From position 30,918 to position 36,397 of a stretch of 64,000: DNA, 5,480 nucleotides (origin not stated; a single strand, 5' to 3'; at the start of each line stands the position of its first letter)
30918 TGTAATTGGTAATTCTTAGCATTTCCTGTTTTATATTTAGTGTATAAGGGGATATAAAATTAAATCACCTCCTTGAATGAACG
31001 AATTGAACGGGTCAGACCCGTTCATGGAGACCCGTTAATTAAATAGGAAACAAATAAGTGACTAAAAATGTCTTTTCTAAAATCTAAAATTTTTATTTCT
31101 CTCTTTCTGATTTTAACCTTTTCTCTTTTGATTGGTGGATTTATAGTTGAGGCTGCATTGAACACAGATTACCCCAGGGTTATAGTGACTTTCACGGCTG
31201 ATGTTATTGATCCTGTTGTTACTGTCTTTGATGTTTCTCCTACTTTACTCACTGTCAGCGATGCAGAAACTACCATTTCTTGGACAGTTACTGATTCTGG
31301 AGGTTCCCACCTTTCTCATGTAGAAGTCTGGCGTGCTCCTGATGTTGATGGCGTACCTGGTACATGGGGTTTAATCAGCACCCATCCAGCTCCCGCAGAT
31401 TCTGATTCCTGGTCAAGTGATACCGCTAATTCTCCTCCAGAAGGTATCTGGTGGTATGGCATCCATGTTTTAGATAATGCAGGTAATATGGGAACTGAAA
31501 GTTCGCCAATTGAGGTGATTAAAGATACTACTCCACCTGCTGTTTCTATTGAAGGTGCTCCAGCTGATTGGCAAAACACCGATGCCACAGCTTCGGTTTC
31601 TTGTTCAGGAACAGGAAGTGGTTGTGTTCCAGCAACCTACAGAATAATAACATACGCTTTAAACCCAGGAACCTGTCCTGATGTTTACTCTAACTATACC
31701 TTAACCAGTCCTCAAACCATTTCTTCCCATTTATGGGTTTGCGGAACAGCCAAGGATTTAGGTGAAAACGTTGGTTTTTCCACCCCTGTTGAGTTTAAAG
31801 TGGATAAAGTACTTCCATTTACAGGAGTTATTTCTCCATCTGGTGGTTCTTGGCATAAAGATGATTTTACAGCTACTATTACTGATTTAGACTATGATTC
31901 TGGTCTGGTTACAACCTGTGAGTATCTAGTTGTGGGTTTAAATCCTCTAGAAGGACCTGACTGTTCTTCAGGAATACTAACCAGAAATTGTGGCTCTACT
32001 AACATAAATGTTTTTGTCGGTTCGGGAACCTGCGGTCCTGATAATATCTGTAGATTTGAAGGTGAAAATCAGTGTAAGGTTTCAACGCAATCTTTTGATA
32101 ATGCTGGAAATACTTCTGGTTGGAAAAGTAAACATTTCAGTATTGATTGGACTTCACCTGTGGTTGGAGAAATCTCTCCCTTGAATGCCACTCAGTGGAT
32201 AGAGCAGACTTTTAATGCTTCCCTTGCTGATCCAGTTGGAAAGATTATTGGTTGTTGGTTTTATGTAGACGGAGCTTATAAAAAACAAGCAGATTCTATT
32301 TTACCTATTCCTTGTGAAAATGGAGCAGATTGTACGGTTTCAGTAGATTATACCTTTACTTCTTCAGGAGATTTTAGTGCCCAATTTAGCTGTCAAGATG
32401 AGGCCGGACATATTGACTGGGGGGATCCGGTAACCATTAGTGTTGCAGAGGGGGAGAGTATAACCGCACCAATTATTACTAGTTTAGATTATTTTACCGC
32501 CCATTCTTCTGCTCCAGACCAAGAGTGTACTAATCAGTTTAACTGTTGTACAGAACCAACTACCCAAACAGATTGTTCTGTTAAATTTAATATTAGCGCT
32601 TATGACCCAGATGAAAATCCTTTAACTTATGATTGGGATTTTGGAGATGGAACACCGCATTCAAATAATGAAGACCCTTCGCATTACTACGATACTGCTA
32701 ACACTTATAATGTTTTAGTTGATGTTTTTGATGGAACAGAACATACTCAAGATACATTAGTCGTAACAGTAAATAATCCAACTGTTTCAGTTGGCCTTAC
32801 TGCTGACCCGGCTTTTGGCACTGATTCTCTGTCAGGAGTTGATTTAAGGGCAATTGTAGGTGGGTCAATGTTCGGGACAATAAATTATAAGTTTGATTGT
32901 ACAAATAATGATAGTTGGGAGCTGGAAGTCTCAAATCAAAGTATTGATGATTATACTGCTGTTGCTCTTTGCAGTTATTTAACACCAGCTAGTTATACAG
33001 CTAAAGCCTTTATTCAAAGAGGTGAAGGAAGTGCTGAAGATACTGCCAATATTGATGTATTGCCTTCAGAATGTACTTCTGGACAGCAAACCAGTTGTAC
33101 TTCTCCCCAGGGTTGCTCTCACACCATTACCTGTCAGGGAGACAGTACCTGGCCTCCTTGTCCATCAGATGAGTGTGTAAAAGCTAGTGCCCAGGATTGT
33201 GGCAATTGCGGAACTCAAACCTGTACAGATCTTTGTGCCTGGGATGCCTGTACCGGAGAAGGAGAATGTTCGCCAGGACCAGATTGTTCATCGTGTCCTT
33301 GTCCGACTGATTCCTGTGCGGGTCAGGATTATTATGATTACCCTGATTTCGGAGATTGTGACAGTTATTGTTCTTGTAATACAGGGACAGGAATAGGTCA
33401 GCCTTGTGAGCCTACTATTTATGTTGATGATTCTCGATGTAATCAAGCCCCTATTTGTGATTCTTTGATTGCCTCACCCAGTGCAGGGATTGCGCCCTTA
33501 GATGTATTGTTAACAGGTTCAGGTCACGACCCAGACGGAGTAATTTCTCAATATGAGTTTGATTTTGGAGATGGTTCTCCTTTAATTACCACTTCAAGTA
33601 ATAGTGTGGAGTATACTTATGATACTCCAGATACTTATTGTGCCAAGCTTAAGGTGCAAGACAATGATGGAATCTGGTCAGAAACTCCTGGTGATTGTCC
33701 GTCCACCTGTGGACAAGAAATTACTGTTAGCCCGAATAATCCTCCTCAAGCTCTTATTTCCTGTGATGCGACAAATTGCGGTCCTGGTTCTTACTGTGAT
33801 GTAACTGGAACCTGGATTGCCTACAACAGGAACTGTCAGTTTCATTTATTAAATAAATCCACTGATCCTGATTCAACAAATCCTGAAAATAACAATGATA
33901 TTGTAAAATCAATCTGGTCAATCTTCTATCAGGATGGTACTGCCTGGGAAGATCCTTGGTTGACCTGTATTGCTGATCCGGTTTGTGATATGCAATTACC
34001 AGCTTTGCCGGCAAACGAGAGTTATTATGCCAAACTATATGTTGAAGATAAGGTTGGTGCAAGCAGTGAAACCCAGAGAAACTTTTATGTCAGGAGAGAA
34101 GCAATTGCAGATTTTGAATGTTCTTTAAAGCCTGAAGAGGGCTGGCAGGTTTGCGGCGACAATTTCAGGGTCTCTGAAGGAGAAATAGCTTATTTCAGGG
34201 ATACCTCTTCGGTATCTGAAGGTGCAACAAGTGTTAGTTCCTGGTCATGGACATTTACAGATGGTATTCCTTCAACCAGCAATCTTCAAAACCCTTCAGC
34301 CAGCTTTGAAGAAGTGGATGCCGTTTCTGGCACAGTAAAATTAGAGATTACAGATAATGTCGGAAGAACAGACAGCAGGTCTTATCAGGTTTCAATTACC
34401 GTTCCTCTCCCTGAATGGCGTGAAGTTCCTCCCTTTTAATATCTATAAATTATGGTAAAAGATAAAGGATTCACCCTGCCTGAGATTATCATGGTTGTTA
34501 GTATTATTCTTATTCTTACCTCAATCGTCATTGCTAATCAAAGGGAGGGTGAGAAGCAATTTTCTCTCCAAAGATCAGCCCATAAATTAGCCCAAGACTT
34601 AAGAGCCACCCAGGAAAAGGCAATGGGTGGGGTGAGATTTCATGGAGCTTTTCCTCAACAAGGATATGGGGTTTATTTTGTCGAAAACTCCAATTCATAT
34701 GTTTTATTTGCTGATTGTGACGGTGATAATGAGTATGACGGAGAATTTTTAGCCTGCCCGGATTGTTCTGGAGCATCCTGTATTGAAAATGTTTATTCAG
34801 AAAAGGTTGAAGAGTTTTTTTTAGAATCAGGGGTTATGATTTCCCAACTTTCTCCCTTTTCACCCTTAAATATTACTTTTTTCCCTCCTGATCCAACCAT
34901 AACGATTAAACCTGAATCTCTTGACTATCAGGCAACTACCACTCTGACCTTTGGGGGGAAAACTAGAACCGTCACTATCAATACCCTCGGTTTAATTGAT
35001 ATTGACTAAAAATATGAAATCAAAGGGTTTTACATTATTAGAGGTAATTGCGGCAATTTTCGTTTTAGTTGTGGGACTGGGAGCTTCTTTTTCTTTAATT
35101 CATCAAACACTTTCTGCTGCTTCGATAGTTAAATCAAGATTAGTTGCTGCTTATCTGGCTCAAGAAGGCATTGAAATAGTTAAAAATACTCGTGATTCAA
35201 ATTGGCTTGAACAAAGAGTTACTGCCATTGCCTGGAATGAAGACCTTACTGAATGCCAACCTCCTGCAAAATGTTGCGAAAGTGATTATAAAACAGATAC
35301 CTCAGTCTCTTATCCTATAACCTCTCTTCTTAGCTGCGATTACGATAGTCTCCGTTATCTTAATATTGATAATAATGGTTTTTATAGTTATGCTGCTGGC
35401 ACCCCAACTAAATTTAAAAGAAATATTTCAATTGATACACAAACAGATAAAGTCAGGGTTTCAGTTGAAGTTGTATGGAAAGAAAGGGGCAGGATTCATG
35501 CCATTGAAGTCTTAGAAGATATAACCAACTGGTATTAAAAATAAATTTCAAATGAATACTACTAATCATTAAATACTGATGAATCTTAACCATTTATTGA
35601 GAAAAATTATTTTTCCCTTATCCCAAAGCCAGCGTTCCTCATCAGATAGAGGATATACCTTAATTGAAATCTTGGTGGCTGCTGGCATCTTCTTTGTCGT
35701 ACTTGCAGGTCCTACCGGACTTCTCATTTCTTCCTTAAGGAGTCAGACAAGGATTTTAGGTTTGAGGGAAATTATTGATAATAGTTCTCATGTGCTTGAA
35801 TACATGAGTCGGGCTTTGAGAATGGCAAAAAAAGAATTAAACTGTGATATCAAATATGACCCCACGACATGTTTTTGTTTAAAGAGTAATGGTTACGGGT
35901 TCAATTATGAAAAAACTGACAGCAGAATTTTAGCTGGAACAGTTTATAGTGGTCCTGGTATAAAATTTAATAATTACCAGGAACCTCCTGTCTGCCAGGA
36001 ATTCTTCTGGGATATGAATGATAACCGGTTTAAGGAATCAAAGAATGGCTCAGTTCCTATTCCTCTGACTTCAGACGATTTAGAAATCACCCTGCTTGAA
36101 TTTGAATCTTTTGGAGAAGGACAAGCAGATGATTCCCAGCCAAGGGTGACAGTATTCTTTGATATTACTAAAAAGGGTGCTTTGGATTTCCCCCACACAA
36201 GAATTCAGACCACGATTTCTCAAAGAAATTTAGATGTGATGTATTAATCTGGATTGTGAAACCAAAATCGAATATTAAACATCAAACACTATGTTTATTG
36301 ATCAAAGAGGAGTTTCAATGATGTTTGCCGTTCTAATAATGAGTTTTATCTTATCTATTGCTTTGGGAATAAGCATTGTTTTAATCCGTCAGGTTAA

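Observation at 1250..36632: The radical SAM island splits a type IV pilus super-locus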

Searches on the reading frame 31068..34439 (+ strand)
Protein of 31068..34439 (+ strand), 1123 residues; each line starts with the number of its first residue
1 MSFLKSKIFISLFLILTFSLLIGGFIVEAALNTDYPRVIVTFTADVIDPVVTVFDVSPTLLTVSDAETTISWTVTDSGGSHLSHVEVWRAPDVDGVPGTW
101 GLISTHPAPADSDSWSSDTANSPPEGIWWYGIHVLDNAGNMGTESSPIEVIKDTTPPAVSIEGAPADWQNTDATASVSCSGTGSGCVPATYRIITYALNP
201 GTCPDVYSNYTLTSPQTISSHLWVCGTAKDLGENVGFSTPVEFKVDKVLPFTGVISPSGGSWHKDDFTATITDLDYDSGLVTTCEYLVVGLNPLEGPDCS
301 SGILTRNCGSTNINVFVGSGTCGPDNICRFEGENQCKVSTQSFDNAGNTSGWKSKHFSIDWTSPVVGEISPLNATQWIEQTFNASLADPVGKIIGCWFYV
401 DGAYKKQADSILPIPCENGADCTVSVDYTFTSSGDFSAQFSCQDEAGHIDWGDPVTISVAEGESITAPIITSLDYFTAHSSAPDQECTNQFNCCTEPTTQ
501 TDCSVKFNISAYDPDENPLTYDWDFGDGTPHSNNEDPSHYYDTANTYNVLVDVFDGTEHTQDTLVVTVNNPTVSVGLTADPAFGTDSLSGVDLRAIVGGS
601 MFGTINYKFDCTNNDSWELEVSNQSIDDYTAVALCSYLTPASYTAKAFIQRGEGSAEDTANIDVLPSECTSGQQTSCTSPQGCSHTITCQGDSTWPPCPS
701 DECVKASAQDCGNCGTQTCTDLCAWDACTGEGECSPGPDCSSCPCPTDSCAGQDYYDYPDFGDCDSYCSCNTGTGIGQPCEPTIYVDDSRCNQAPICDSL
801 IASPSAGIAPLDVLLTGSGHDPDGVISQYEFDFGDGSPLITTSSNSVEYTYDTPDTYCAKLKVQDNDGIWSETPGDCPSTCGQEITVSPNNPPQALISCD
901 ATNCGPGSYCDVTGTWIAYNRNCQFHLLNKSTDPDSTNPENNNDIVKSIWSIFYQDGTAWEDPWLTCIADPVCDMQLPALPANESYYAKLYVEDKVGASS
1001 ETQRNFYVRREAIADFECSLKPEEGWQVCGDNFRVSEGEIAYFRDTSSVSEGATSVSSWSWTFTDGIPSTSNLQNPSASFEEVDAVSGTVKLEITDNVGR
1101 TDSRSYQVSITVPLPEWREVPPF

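Call 6: search_protein_families(library=pfam, proteins=[window:31068-34439:+], max_evalue=0.01)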
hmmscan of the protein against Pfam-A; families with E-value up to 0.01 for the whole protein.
window:31068-34439:+ (1123 aa): 3 families
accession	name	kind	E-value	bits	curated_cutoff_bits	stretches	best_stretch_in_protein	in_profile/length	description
PF18911.6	PKD_4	-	1.8e-30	105.2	27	3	499-568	14-85/85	PKD domain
PF00801.26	PKD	-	6e-22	77.9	23.5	2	504-568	16-80/80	PKD domain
PF22352.2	K319L-like_PKD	-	1.5e-06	28.6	27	0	1030-1109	2-83/84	K319L-like, PKD domain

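Call 10: search_protein_families(library=ncbifam, proteins=[window:31068-34439:+], max_evalue=0.01)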
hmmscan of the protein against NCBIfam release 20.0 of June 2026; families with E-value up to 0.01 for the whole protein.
window:31068-34439:+ (1123 aa): 1 family
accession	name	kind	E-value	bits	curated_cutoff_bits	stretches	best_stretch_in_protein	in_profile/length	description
NF047446.1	barrel_OmpL47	domain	0.0013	19.2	40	0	330-359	39-68/68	OmpL47-type beta-barrel domain-containing protein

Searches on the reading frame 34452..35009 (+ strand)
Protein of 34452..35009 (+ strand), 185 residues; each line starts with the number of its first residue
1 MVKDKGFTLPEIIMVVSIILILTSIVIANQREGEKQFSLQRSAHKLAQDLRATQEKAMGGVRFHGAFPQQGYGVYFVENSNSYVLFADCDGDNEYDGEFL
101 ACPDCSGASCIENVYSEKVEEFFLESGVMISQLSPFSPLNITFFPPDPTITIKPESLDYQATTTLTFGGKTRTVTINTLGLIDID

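Call 7: search_protein_families(library=pfam, proteins=[window:34452-35009:+], max_evalue=0.01)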
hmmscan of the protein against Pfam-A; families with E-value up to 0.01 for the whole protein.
window:34452-35009:+ (185 aa): 1 family
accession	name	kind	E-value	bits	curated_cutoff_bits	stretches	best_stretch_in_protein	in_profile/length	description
PF07963.17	N_methyl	-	8.3e-05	22.4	21.2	1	1-26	1-26/27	Prokaryotic N-terminal methylation motif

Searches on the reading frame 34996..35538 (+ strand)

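Call 7: search_protein_families(library=pfam, proteins=[window:34996-35538:+], max_evalue=0.01)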
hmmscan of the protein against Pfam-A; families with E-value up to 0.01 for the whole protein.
window:34996-35538:+ (180 aa): 1 family
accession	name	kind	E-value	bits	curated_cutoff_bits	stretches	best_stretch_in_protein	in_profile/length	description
PF07963.17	N_methyl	-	3.2e-06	26.9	21.2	1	7-31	2-26/27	Prokaryotic N-terminal methylation motif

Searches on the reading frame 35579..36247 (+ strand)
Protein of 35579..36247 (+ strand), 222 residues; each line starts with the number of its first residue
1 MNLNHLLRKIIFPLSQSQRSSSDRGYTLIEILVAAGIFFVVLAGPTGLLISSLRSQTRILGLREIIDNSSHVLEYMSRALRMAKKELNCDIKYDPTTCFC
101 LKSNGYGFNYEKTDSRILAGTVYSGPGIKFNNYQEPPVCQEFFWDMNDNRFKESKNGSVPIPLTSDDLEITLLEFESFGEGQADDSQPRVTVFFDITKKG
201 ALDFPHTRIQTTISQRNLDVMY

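Call 7: search_protein_families(library=pfam, proteins=[window:35579-36247:+], max_evalue=0.01)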
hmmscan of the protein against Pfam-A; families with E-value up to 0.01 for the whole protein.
window:35579-36247:+ (222 aa): 1 family
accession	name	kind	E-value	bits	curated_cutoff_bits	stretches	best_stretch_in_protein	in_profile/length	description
PF07963.17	N_methyl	-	5e-05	23.1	21.2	1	22-44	3-25/27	Prokaryotic N-terminal methylation motif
